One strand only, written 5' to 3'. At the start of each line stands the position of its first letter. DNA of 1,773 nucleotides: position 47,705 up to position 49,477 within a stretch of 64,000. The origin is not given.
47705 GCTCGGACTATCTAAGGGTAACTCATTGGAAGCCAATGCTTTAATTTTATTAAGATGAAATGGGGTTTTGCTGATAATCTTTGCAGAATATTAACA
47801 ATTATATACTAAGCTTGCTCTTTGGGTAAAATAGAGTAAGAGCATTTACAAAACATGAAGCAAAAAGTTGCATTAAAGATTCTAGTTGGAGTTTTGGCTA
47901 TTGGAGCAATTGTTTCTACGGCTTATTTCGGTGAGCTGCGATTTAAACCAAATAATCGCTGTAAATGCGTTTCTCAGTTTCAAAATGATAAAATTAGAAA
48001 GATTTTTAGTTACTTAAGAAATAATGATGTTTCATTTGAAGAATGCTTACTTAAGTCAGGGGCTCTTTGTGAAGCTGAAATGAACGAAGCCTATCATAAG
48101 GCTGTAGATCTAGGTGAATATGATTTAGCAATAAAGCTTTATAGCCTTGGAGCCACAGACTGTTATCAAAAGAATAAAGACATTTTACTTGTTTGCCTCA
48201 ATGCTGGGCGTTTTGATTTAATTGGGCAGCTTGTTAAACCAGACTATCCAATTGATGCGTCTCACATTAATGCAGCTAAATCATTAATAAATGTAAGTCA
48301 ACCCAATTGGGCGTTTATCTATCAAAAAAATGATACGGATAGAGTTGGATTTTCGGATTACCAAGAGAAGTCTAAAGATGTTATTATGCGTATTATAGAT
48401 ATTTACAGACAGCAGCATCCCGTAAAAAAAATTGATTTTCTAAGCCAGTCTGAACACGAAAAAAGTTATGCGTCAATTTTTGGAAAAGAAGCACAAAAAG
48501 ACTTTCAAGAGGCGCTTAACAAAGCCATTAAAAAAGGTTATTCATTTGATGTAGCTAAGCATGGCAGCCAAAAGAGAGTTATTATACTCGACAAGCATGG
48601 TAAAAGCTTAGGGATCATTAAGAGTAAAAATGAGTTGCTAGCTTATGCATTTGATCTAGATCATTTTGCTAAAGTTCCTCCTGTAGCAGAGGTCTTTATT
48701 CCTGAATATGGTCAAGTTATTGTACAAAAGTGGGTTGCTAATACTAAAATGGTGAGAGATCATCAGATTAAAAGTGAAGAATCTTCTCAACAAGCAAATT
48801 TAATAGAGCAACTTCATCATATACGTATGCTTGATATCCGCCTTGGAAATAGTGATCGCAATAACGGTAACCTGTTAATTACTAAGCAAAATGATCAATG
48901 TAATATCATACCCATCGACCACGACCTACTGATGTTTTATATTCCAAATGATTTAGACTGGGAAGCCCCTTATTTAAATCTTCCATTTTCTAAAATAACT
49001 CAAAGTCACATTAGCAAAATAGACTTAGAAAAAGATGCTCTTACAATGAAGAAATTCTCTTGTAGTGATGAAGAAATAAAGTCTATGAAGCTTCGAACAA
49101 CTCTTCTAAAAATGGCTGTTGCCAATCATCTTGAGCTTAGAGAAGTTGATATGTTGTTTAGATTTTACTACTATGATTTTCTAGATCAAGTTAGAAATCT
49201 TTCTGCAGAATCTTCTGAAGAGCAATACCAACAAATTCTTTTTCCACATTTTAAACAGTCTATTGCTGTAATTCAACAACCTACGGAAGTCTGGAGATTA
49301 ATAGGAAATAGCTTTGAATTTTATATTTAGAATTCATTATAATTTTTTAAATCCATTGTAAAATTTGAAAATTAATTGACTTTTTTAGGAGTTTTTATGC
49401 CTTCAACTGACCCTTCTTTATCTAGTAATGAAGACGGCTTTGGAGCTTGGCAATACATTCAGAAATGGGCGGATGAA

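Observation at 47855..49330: Bacterially encoded type-II PI4-kinase-like protein with ankyrin-like repeats and a membrane anchor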

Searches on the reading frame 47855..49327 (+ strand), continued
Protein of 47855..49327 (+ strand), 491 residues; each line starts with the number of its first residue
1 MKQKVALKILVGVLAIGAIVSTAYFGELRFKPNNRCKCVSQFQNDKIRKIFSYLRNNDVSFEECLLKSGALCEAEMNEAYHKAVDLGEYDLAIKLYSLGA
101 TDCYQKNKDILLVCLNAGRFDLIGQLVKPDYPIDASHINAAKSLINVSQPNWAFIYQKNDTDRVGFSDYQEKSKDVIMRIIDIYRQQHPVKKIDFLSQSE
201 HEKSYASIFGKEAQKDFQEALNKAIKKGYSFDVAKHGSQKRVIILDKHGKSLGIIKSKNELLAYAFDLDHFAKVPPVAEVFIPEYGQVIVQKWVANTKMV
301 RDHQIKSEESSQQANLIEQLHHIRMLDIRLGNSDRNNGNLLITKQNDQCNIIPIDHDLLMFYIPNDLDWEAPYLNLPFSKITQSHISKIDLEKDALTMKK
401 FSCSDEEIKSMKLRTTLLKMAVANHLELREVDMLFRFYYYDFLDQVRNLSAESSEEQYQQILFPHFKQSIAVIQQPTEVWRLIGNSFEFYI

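Call 77: search_solved_structures(query=A4, max_evalue=0.001, show_alignments=0)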
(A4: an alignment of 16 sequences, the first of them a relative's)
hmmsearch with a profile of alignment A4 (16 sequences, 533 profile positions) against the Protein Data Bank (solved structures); distinct sequences matched with E-value up to 0.001: 51.
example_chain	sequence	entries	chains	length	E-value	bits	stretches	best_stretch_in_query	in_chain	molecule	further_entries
8pql_U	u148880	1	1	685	9.3e-38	133.8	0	72-136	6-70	Ubiquitin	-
8pql_E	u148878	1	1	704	9.5e-38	133.7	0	72-136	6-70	Polyubiquitin-C,Nucleotide exchange factor SIL1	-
8q7r_U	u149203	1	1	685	3.5e-37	131.9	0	60-136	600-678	Ubiquitin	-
9hhm_A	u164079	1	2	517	2.3e-26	96.2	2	224-378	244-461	Phosphatidylinositol 4-kinase type 2-beta,Endolysin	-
4wtv_A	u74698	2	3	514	2.5e-26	96.1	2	224-378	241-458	Phosphatidylinositol 4-kinase type 2-beta,Endolysin,Phosphatidylinositol 4-kinase type 2-b | Phosphatidylinositol 4-kinase type 2-beta,Endolysin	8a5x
4hnd_A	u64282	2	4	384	1.4e-24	90.3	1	152-369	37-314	Phosphatidylinositol 4-kinase type 2-alpha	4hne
4pla_A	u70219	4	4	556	2.7e-22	82.8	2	152-223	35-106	Chimera protein of Phosphatidylinositol 4-kinase type 2-alpha and Lysozyme | Phosphatidylinositol 4-kinase type 2-alpha,Lysozyme,Phosphatidylinositol 4-kinase t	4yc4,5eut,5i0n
7yui_A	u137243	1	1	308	8.9e-17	64.5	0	68-136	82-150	Polyubiquitin-C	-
5b83_A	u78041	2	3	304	9.7e-17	64.4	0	70-136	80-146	tetra ubiquitin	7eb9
5h07_A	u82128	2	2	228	2.2e-12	50.1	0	70-136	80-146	Polyubiquitin-C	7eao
5vix_A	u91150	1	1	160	1.4e-09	40.8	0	70-136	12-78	Polyubiquitin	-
6njd_A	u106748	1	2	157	2.5e-08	36.7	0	59-136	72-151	Di-ubiquitin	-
6kbe_G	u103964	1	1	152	5.4e-08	35.5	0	71-136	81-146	Polyubiquitin-C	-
2y5b_B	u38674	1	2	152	5.7e-08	35.5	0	60-136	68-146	UBIQUITIN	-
4zqs_A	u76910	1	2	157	6.1e-08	35.4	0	69-136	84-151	ubiquitin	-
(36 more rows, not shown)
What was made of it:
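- On Type II PI 4-kinases: Those sequences themselves hit PI4K2B/2A at about 1e-26 / 1e-24 (call 77).
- Closest known: Plant/algal/protist-type type II PI4K-like kinases. Different: These carry N-terminal ubiquitin-like domains (call 77) instead of a hydrophobic helix and helical repeats.
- The nearest eukaryotic relatives are plant/algal-type PI4K-gamma proteins with ubiquitin-like domains (call 77).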

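Call 79: find_homologous_proteins(query=A5, max_evalue=0.00001)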
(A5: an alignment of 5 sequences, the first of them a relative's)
Query A5 (5 sequences) (516 aa, profile of the alignment): 2 proteins with E <= 0.00001 among 8000 candidates.
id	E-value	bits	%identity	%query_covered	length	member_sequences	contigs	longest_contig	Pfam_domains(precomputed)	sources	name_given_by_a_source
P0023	4.7e-189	648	100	100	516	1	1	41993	PF00454.34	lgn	-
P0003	4.1e-61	225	32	60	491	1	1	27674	PF00454.34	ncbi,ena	-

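Call 85: find_encoding_contigs(protein=P0058, flank=4000, max_places=1)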
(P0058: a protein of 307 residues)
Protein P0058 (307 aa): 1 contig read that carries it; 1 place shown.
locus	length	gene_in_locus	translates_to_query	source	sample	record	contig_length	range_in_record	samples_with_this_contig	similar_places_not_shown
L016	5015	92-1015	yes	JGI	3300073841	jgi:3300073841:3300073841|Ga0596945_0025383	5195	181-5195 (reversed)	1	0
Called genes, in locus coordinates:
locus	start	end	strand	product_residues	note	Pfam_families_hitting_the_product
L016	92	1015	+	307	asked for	PF00454:PI3_PI4_kinase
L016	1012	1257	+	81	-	-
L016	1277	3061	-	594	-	PF20695:UbiD_N, PF01977:UbiD, PF20696:UbiD_C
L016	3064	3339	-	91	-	PF00830:Ribosomal_L28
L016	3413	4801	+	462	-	PF01134:GIDA (faint), PF01262:AlaDh_PNT_C (faint), PF01266:DAO (faint), PF07992:Pyr_redox_2, PF12831:FAD_oxidored, PF13738:Pyr_redox_3 (weak), PF00070:Pyr_redox, PF02852:Pyr_redox_dim, +3 more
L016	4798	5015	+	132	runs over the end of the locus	?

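Call 86: find_encoding_contigs(protein=P0045, flank=4000, max_places=1)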
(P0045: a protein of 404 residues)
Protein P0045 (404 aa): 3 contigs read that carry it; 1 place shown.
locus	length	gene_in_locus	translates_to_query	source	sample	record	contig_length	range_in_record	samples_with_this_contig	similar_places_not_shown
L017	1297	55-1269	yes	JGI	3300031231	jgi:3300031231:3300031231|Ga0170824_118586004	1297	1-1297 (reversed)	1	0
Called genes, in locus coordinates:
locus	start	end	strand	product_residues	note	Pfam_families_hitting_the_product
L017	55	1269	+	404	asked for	PF00454:PI3_PI4_kinase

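Call 87: find_encoding_contigs(protein=P0043, flank=4000, max_places=1)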
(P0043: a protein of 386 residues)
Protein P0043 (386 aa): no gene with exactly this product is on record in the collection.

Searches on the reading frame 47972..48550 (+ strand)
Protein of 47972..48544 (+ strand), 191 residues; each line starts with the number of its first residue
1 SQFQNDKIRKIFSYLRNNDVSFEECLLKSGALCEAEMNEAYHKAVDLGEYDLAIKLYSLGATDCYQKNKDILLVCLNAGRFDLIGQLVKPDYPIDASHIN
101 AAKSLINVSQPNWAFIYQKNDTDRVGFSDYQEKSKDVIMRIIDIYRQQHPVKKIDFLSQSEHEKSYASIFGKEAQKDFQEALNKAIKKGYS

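Call 43: search_protein_families(library=pfam, proteins=[window:47972-48544:+], max_evalue=1)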
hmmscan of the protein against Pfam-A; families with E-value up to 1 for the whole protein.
window:47972-48544:+ (191 aa): 0 families

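Call 47: search_solved_structures(query=A3, max_evalue=10, show_alignments=2)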
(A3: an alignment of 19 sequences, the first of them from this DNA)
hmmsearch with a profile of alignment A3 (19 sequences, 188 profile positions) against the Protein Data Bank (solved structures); distinct sequences matched with E-value up to 10: 6.
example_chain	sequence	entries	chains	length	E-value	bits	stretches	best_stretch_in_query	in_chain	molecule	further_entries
6tmd_A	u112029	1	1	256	0.18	14.7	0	48-91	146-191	KN motif and ankyrin repeat domain-containing protein 2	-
3lys_A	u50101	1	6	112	0.24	14.3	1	106-181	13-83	Prophage pi2 protein 01, integrase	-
5ybv_B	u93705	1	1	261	0.32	13.9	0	48-91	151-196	KN motif and ankyrin repeat domain-containing protein 2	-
5ybv_A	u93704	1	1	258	0.33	13.8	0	48-91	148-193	KN motif and ankyrin repeat domain-containing protein 2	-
4hbd_A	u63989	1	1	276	0.36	13.7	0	48-91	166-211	KN motif and ankyrin repeat domain-containing protein 2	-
9jxq_C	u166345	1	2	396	0.89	12.4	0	63-111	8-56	Kinase D-interacting substrate of 220 kDa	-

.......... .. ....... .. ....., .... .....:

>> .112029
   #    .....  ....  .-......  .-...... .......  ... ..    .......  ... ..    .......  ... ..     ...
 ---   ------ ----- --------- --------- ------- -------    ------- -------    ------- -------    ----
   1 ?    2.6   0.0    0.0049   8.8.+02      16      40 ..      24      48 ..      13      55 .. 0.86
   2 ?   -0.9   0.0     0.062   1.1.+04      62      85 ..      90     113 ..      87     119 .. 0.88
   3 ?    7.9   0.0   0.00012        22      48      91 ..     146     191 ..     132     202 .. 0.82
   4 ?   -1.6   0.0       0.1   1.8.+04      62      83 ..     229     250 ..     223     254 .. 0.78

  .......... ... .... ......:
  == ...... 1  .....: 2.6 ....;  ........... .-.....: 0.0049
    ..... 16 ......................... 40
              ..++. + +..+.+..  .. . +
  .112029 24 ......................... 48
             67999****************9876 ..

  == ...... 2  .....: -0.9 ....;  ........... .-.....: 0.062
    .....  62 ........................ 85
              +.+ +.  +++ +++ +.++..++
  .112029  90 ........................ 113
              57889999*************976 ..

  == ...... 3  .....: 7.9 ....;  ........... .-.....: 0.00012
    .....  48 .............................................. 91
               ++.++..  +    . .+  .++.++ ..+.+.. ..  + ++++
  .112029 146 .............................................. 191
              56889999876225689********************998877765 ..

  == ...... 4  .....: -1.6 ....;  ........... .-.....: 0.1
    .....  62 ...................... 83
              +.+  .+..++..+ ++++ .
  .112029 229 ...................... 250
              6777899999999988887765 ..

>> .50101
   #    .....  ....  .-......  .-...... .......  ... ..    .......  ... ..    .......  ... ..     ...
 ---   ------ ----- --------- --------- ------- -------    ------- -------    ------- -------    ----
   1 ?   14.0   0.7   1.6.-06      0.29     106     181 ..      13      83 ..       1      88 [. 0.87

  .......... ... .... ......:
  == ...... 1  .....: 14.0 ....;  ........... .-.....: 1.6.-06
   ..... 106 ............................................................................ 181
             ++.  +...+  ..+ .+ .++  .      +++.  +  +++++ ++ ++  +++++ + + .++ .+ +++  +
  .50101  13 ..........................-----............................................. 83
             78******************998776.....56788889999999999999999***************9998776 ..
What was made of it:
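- On Ankyrin-repeat proteins: The best sequence-profile hits are ankyrin proteins at E 0.18-0.9 (call 47).
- Checked: A profile of the domain against PDB sequences gives ankyrin proteins only at non-significant E 0.18-0.9 (call 47).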

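Call 53: predict_structure(alignment_id=A3)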
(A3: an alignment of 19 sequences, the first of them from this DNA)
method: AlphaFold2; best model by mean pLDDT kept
length: 188 residues; sequences in the alignment: 19
mean_pLDDT: 85.6   pTM: 0.69
mean pLDDT of the five models: 85.6, 85.5, 85.4, 84.1, 83.7
residues with pLDDT >= 90: 93; 70-90: 74; 50-70: 21; < 50: 0
segments of 3 or more residues with pLDDT < 50: none
pLDDT, mean of each block of 10 residues (from residue 1): 74 67 78 92 90 91 94 94 93 93 91 91 95 95 80 70 84 85 67
secondary structure, 60 per line:
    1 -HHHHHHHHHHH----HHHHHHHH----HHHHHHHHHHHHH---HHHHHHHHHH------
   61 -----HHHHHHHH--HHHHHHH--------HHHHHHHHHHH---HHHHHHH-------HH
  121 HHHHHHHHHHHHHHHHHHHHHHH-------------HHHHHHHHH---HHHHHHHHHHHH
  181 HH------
elements in order: H2-12 H17-24 H29-41 H45-54 H66-73 H76-82 H91-101 H105-111 H119-143 H157-165 H169-182
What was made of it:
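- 47987..48550 (+): All-alpha helical-hairpin repeat domain, residues about 45-232, specific to the chlamydial orthologs. AF2 domain model with pLDDT 85.6 and 11 helices (call 53).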

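Call 55: fold_search(model_id=the predicted structure, library=pdb)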
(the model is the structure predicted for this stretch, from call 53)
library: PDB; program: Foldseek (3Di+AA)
matches with E <= 10: 297; with E <= 0.001: 0
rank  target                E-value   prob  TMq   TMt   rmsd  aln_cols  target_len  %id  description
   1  2nyj                  2.0e-01  0.84  0.28  0.23  10.3       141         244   13  Crystal structure of the ankyrin repeat domain of TRPV1 (released 2007-07-03)
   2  7dkh_I                2.2e-01  0.51  0.26  0.08  23.8       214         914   15  Crystal structure of the Ctr9/Paf1/Cdc73/Rtf1 quaternary complex (released 2021-11-24)
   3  4leu                  4.0e-01  0.75  0.35  0.36  10.9       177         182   14  Crystal Structure of THA8-like protein from Arabidopsis thaliana (released 2013-09-25)
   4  4ozs                  4.6e-01  0.60  0.31  0.33  12.0       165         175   10  RNA binding protein (released 2015-04-22)
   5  4pjq_A                4.6e-01  0.60  0.33  0.31  18.7       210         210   12  Crystal structure of designed cPPR-polyG protein (released 2014-12-24)
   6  8e0l_C                5.6e-01  0.14  0.16  0.18  13.6       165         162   15  Homotrimeric variant of tcTRP9, BGL06 (released 2023-04-12)
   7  7wej_A                5.8e-01  0.21  0.22  0.18  22.5       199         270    9  Crystal structure of the mouse Wdr47 NTD. (released 2022-11-30)
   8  8e0o_C                6.8e-01  0.10  0.14  0.15  24.6       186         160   13  Heterotrimeric variant of tcTRP9, hetBGL03-15-18 (released 2023-04-12)
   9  6bwm_B                7.5e-01  0.51  0.27  0.11   8.9       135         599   12  Crystal structure of the TRPV2 ion channel (released 2018-05-02)
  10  5i9g_C                7.8e-01  0.51  0.32  0.19   7.4       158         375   13  Crystal structure of designed pentatricopeptide repeat protein dPPR-U8C2 in complex with its target RNA U8C2 (released 2016-04-27)
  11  4pjr                  8.6e-01  0.44  0.32  0.33  10.0       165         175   10  Crystal structure of designed cPPR-NRE protein (released 2014-12-24)
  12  5orm                  8.6e-01  0.35  0.30  0.19  13.4       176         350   11  Crystal structure of designed cPPR-Telo1 (released 2018-06-20)
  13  8ipp_B                9.1e-01  0.33  0.23  0.31  10.7       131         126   12  Crystal structure of the complex between an ankyrin and a parallel G-quadruplex (released 2024-07-31)
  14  6bv9                  1.0e+00  0.41  0.29  0.14  10.0       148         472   14  Structure of proteinaceous RNase P 1 (PRORP1) from A. thaliana after overnight soak with juglone (released 2019-06-12)
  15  3asg_A                1.1e+00  0.35  0.26  0.27   9.6       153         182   16  MamA D159K mutant 2 (released 2011-07-20)
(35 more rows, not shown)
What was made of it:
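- On Ankyrin-repeat proteins: The best Foldseek hit is the TRPV1 ankyrin domain, but at E 0.2 and TM 0.28, mixed with PPR and TPR proteins (call 55).
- Checked: The top of the list mixes ankyrin, PPR and TPR repeats (call 55).
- A dedicated repeat domain upstream of the kinase would suit protein recruitment (calls 53, 55).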
